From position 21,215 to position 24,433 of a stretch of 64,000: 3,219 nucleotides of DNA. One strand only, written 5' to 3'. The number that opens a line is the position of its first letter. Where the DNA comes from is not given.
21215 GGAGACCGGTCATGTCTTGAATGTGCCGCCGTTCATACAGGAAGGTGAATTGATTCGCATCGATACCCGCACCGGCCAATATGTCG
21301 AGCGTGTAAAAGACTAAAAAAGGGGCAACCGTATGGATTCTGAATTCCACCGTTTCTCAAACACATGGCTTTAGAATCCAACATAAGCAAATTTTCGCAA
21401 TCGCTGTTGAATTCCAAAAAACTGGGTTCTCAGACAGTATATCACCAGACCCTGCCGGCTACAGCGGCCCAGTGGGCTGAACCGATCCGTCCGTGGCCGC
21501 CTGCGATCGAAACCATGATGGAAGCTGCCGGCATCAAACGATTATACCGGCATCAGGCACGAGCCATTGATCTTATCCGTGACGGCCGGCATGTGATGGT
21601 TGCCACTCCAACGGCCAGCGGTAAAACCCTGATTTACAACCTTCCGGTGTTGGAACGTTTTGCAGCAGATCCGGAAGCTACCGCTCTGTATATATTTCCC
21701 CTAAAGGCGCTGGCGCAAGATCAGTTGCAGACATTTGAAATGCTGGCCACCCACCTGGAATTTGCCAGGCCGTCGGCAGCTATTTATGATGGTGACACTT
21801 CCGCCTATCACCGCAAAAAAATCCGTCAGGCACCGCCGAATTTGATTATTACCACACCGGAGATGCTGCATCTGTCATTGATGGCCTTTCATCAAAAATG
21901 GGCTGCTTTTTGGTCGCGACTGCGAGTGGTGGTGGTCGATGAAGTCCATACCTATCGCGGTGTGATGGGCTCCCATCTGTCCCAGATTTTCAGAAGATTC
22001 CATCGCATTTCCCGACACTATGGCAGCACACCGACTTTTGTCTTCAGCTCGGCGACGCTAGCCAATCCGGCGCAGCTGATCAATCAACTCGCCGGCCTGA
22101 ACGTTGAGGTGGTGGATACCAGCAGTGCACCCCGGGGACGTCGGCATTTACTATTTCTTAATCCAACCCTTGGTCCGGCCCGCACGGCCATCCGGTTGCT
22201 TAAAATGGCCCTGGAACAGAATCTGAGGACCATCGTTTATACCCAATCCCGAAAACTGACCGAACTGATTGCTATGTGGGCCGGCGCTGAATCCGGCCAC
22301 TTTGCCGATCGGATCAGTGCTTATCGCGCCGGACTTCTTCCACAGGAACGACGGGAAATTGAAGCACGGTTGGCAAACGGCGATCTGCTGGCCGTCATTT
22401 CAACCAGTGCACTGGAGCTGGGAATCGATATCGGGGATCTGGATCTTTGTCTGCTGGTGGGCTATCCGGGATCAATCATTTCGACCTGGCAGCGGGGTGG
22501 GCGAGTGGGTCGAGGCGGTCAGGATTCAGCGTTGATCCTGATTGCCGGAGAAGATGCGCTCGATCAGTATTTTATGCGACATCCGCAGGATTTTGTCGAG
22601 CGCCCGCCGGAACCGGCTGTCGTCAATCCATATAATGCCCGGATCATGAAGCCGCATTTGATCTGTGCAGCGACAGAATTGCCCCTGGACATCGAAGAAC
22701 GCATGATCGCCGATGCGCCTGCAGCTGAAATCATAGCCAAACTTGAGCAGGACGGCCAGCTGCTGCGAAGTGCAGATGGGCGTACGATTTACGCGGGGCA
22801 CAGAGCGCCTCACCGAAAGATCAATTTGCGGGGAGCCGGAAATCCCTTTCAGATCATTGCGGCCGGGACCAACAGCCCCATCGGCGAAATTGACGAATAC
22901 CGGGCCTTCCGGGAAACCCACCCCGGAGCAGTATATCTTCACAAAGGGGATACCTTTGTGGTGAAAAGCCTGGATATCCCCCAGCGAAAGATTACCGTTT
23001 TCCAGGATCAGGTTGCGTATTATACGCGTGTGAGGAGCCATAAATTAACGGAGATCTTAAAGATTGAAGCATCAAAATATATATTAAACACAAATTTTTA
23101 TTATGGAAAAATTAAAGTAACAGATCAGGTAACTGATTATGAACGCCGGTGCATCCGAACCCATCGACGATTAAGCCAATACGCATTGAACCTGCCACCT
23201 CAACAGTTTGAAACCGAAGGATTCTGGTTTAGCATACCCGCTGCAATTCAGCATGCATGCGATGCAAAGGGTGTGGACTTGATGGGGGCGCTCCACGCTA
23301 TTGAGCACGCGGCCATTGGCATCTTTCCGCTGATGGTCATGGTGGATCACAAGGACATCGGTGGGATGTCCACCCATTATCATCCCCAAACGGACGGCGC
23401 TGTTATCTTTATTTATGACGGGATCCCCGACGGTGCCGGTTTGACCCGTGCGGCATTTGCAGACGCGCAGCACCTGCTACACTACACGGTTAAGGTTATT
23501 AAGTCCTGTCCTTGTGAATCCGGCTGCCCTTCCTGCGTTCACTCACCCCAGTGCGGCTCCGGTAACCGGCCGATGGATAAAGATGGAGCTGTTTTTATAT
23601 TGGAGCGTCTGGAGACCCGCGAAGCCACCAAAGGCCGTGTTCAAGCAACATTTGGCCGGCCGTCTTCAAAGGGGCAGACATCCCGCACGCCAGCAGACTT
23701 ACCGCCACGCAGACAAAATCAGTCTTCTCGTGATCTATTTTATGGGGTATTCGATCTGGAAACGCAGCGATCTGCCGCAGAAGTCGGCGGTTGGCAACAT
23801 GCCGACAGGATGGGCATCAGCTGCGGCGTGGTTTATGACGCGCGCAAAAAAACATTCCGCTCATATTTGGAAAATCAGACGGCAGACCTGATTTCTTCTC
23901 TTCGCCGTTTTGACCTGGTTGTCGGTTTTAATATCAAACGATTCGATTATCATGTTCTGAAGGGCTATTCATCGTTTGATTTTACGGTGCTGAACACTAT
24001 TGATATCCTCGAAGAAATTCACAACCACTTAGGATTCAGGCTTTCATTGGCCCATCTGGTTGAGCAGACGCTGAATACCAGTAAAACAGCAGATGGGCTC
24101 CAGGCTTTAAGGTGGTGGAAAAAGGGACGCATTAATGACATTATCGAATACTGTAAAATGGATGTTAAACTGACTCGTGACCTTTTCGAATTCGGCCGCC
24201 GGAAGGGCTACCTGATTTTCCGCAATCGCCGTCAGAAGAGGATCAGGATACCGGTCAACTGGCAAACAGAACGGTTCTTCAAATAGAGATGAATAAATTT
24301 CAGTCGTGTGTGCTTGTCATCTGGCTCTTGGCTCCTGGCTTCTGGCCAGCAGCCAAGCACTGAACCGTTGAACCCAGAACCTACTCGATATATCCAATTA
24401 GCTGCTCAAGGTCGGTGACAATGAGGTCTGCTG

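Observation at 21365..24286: In-frame fusion of an MrfA/YprA-type helicase (DEAD + DUF1998) with an MrfB/YprB-type DEDD exonuclease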

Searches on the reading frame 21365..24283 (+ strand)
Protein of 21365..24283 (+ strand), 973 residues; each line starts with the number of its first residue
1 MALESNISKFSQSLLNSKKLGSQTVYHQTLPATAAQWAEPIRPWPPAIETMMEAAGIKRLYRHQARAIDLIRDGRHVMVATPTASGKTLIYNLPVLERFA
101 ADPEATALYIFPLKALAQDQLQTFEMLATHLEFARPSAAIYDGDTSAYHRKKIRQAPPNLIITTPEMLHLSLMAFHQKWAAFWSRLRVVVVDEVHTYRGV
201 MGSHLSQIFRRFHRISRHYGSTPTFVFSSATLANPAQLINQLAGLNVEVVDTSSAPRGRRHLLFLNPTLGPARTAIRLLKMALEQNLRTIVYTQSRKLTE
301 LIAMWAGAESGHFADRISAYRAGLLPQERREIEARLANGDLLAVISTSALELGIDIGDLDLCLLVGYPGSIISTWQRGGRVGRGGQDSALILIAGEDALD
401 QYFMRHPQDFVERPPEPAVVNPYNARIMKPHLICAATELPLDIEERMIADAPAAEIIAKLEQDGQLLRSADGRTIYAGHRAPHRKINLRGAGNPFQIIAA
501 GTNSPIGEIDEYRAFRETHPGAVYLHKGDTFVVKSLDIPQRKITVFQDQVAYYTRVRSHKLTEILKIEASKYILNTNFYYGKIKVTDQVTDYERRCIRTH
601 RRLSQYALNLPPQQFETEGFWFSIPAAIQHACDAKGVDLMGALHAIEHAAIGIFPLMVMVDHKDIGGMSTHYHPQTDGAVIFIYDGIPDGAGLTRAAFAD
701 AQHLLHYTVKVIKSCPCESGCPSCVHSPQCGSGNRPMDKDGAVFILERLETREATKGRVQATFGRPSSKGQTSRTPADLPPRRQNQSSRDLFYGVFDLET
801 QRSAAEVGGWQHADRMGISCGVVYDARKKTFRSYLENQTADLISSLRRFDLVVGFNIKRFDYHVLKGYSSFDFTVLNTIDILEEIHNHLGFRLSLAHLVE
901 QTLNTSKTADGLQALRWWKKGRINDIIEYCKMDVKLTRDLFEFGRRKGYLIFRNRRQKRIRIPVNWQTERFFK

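Call 3: search_protein_families(library=pfam, proteins=[window:21365-24283:+], max_evalue=0.01)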
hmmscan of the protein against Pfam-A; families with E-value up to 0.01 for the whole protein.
window:21365-24283:+ (973 aa): 7 families
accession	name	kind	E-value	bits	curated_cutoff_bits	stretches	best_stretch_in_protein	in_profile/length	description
PF00270.35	DEAD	-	1.8e-32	112.8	26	1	62-235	2-163/167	DEAD/DEAH box helicase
PF09369.15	MZB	-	6.9e-20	72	24.2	1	646-725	1-80/80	MrfA Zn-binding domain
PF00271.37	Helicase_C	-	1.5e-13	51.4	23.5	1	279-385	10-110/110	Helicase conserved C-terminal domain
PF22982.3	WHD_HRQ1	-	1.3e-06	29.8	27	1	420-491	1-70/70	ATP-dependent helicase HRQ1, winged helix domain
PF04851.21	ResIII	-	1.4e-06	28.8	22.5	1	59-200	3-140/164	Type III restriction enzyme, res subunit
PF01612.26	DNA_pol_A_exo1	-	1.8e-06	28.3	23.6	1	852-942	79-166/173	3'-5' exonuclease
PF13482.12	RNase_H_2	-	1.5e-05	25.4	22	1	818-941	20-161/165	RNase_H superfamily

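Call 4: search_protein_families(library=ncbifam, proteins=[window:21365-24283:+], max_evalue=0.01)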
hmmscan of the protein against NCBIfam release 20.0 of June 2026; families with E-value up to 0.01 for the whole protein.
window:21365-24283:+ (973 aa): 30 families (the best 25 are shown)
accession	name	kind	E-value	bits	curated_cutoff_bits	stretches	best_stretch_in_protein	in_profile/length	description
TIGR03817.1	DECH_helic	hypoth_equivalog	8.9e-215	715.2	874.1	1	26-749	3-738/742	helicase/secretion neighborhood putative DEAH-box helicase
TIGR04121.1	DEXH_lig_assoc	equivalog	8.1e-46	156.1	850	1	60-394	14-357/804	ligase-associated DNA damage response DEXH box helicase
NF010338.0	PRK13767.1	equivalog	2.2e-38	132.1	849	1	62-383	36-384/877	ATP-dependent helicase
TIGR01389.1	recQ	equivalog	2.4e-22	79.1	640.2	1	52-396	6-330/591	DNA helicase RecQ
TIGR00614.1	recQ_fam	subfamily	3.1e-21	75.7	219.8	1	56-393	8-329/470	RecQ family ATP-dependent DNA helicase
NF007284.0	PRK09751.1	equivalog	4.7e-20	70.5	1496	2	64-213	34-201/1538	ATP-dependent helicase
NF002654.0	PRK02362.1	equivalog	6.2e-20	71.1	887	1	44-256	8-202/739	ATP-dependent DNA helicase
NF041067.1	DpdJ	equivalog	1.4e-18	66.1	800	1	145-252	317-425/1482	protein DpdJ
NF041063.1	DpdF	equivalog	4.7e-18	65.2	550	1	63-397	147-485/813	protein DpdF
NF008279.0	PRK11057.1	equivalog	7.4e-17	61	1015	1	49-393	15-339/608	ATP-dependent DNA helicase RecQ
NF010337.0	PRK13766.1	equivalog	8.8e-16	57.2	610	2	276-403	354-487/781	Hef nuclease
NF001308.0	PRK00254.1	equivalog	1.1e-13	50.3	1216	1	48-239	12-186/720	ATP-dependent DNA helicase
NF002251.0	PRK01172.1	equivalog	4.7e-12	45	891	1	59-241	22-188/674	ATP-dependent DNA helicase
NF053711.1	RNA_heli_RhlE1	exception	1e-11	44.3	750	1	61-397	25-351/434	RNA helicase RhlE1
NF040935.1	helicase_Hel308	equivalog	4.2e-11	41.7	1200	1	48-195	15-151/704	ATP-dependent DNA helicase Hel308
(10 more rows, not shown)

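Call 5: search_protein_families(library=padloc, proteins=[window:21365-24283:+], max_evalue=0.01)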
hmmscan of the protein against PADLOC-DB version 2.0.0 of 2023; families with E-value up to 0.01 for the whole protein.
window:21365-24283:+ (973 aa): 63 families (the best 25 are shown)
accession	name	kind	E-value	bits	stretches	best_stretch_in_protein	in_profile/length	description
PDLC02503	BrxHI|BrxHII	-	3.4e-49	165.8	1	52-399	17-359/698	BrxHI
PDLC03960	SngC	-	4.6e-44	149.3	1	53-400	18-378/720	-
PDLC02501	BrxHI|BrxHII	-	1.4e-37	127.3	1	60-385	24-343/925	BrxHI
PDLC03928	PsyrT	-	3.2e-30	103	1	52-406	13-359/689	-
PDLC00013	DruE1|DruE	-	1.6e-28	97.2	4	638-729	1564-1656/1776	SNF2 family N-terminal domain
PDLC02864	DpdF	-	8e-28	95.6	1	48-404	11-349/610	DpdF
PDLC00037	DruE3|DruE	-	1.3e-26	90.8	3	59-243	101-310/2055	SNF2 family N-terminal domain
PDLC02870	DpdF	-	6.2e-25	85.7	1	52-397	6-333/534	DpdF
PDLC02897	DpdJ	-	8e-23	78.2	1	64-383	104-450/1570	DpdJ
PDLC00036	DruE3|DruE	-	3e-22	75.6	2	60-233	93-286/2023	SNF2 family N-terminal domain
PDLC00035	DruE3|DruE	-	8.4e-21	71.4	2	58-243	101-310/1460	SNF2 family N-terminal domain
PDLC02861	DpdF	-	2.7e-20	70.2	1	47-396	16-345/611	DpdF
PDLC02896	DpdJ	-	1.3e-19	67.5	1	143-251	322-431/1487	DpdJ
PDLC00015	DruE2|DruE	-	7.3e-17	58.4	2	315-417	1149-1249/1887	SNF2 family N-terminal domain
PDLC00051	DruE4|DruE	-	1.7e-16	57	3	339-417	1125-1203/1829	SNF2 family N-terminal domain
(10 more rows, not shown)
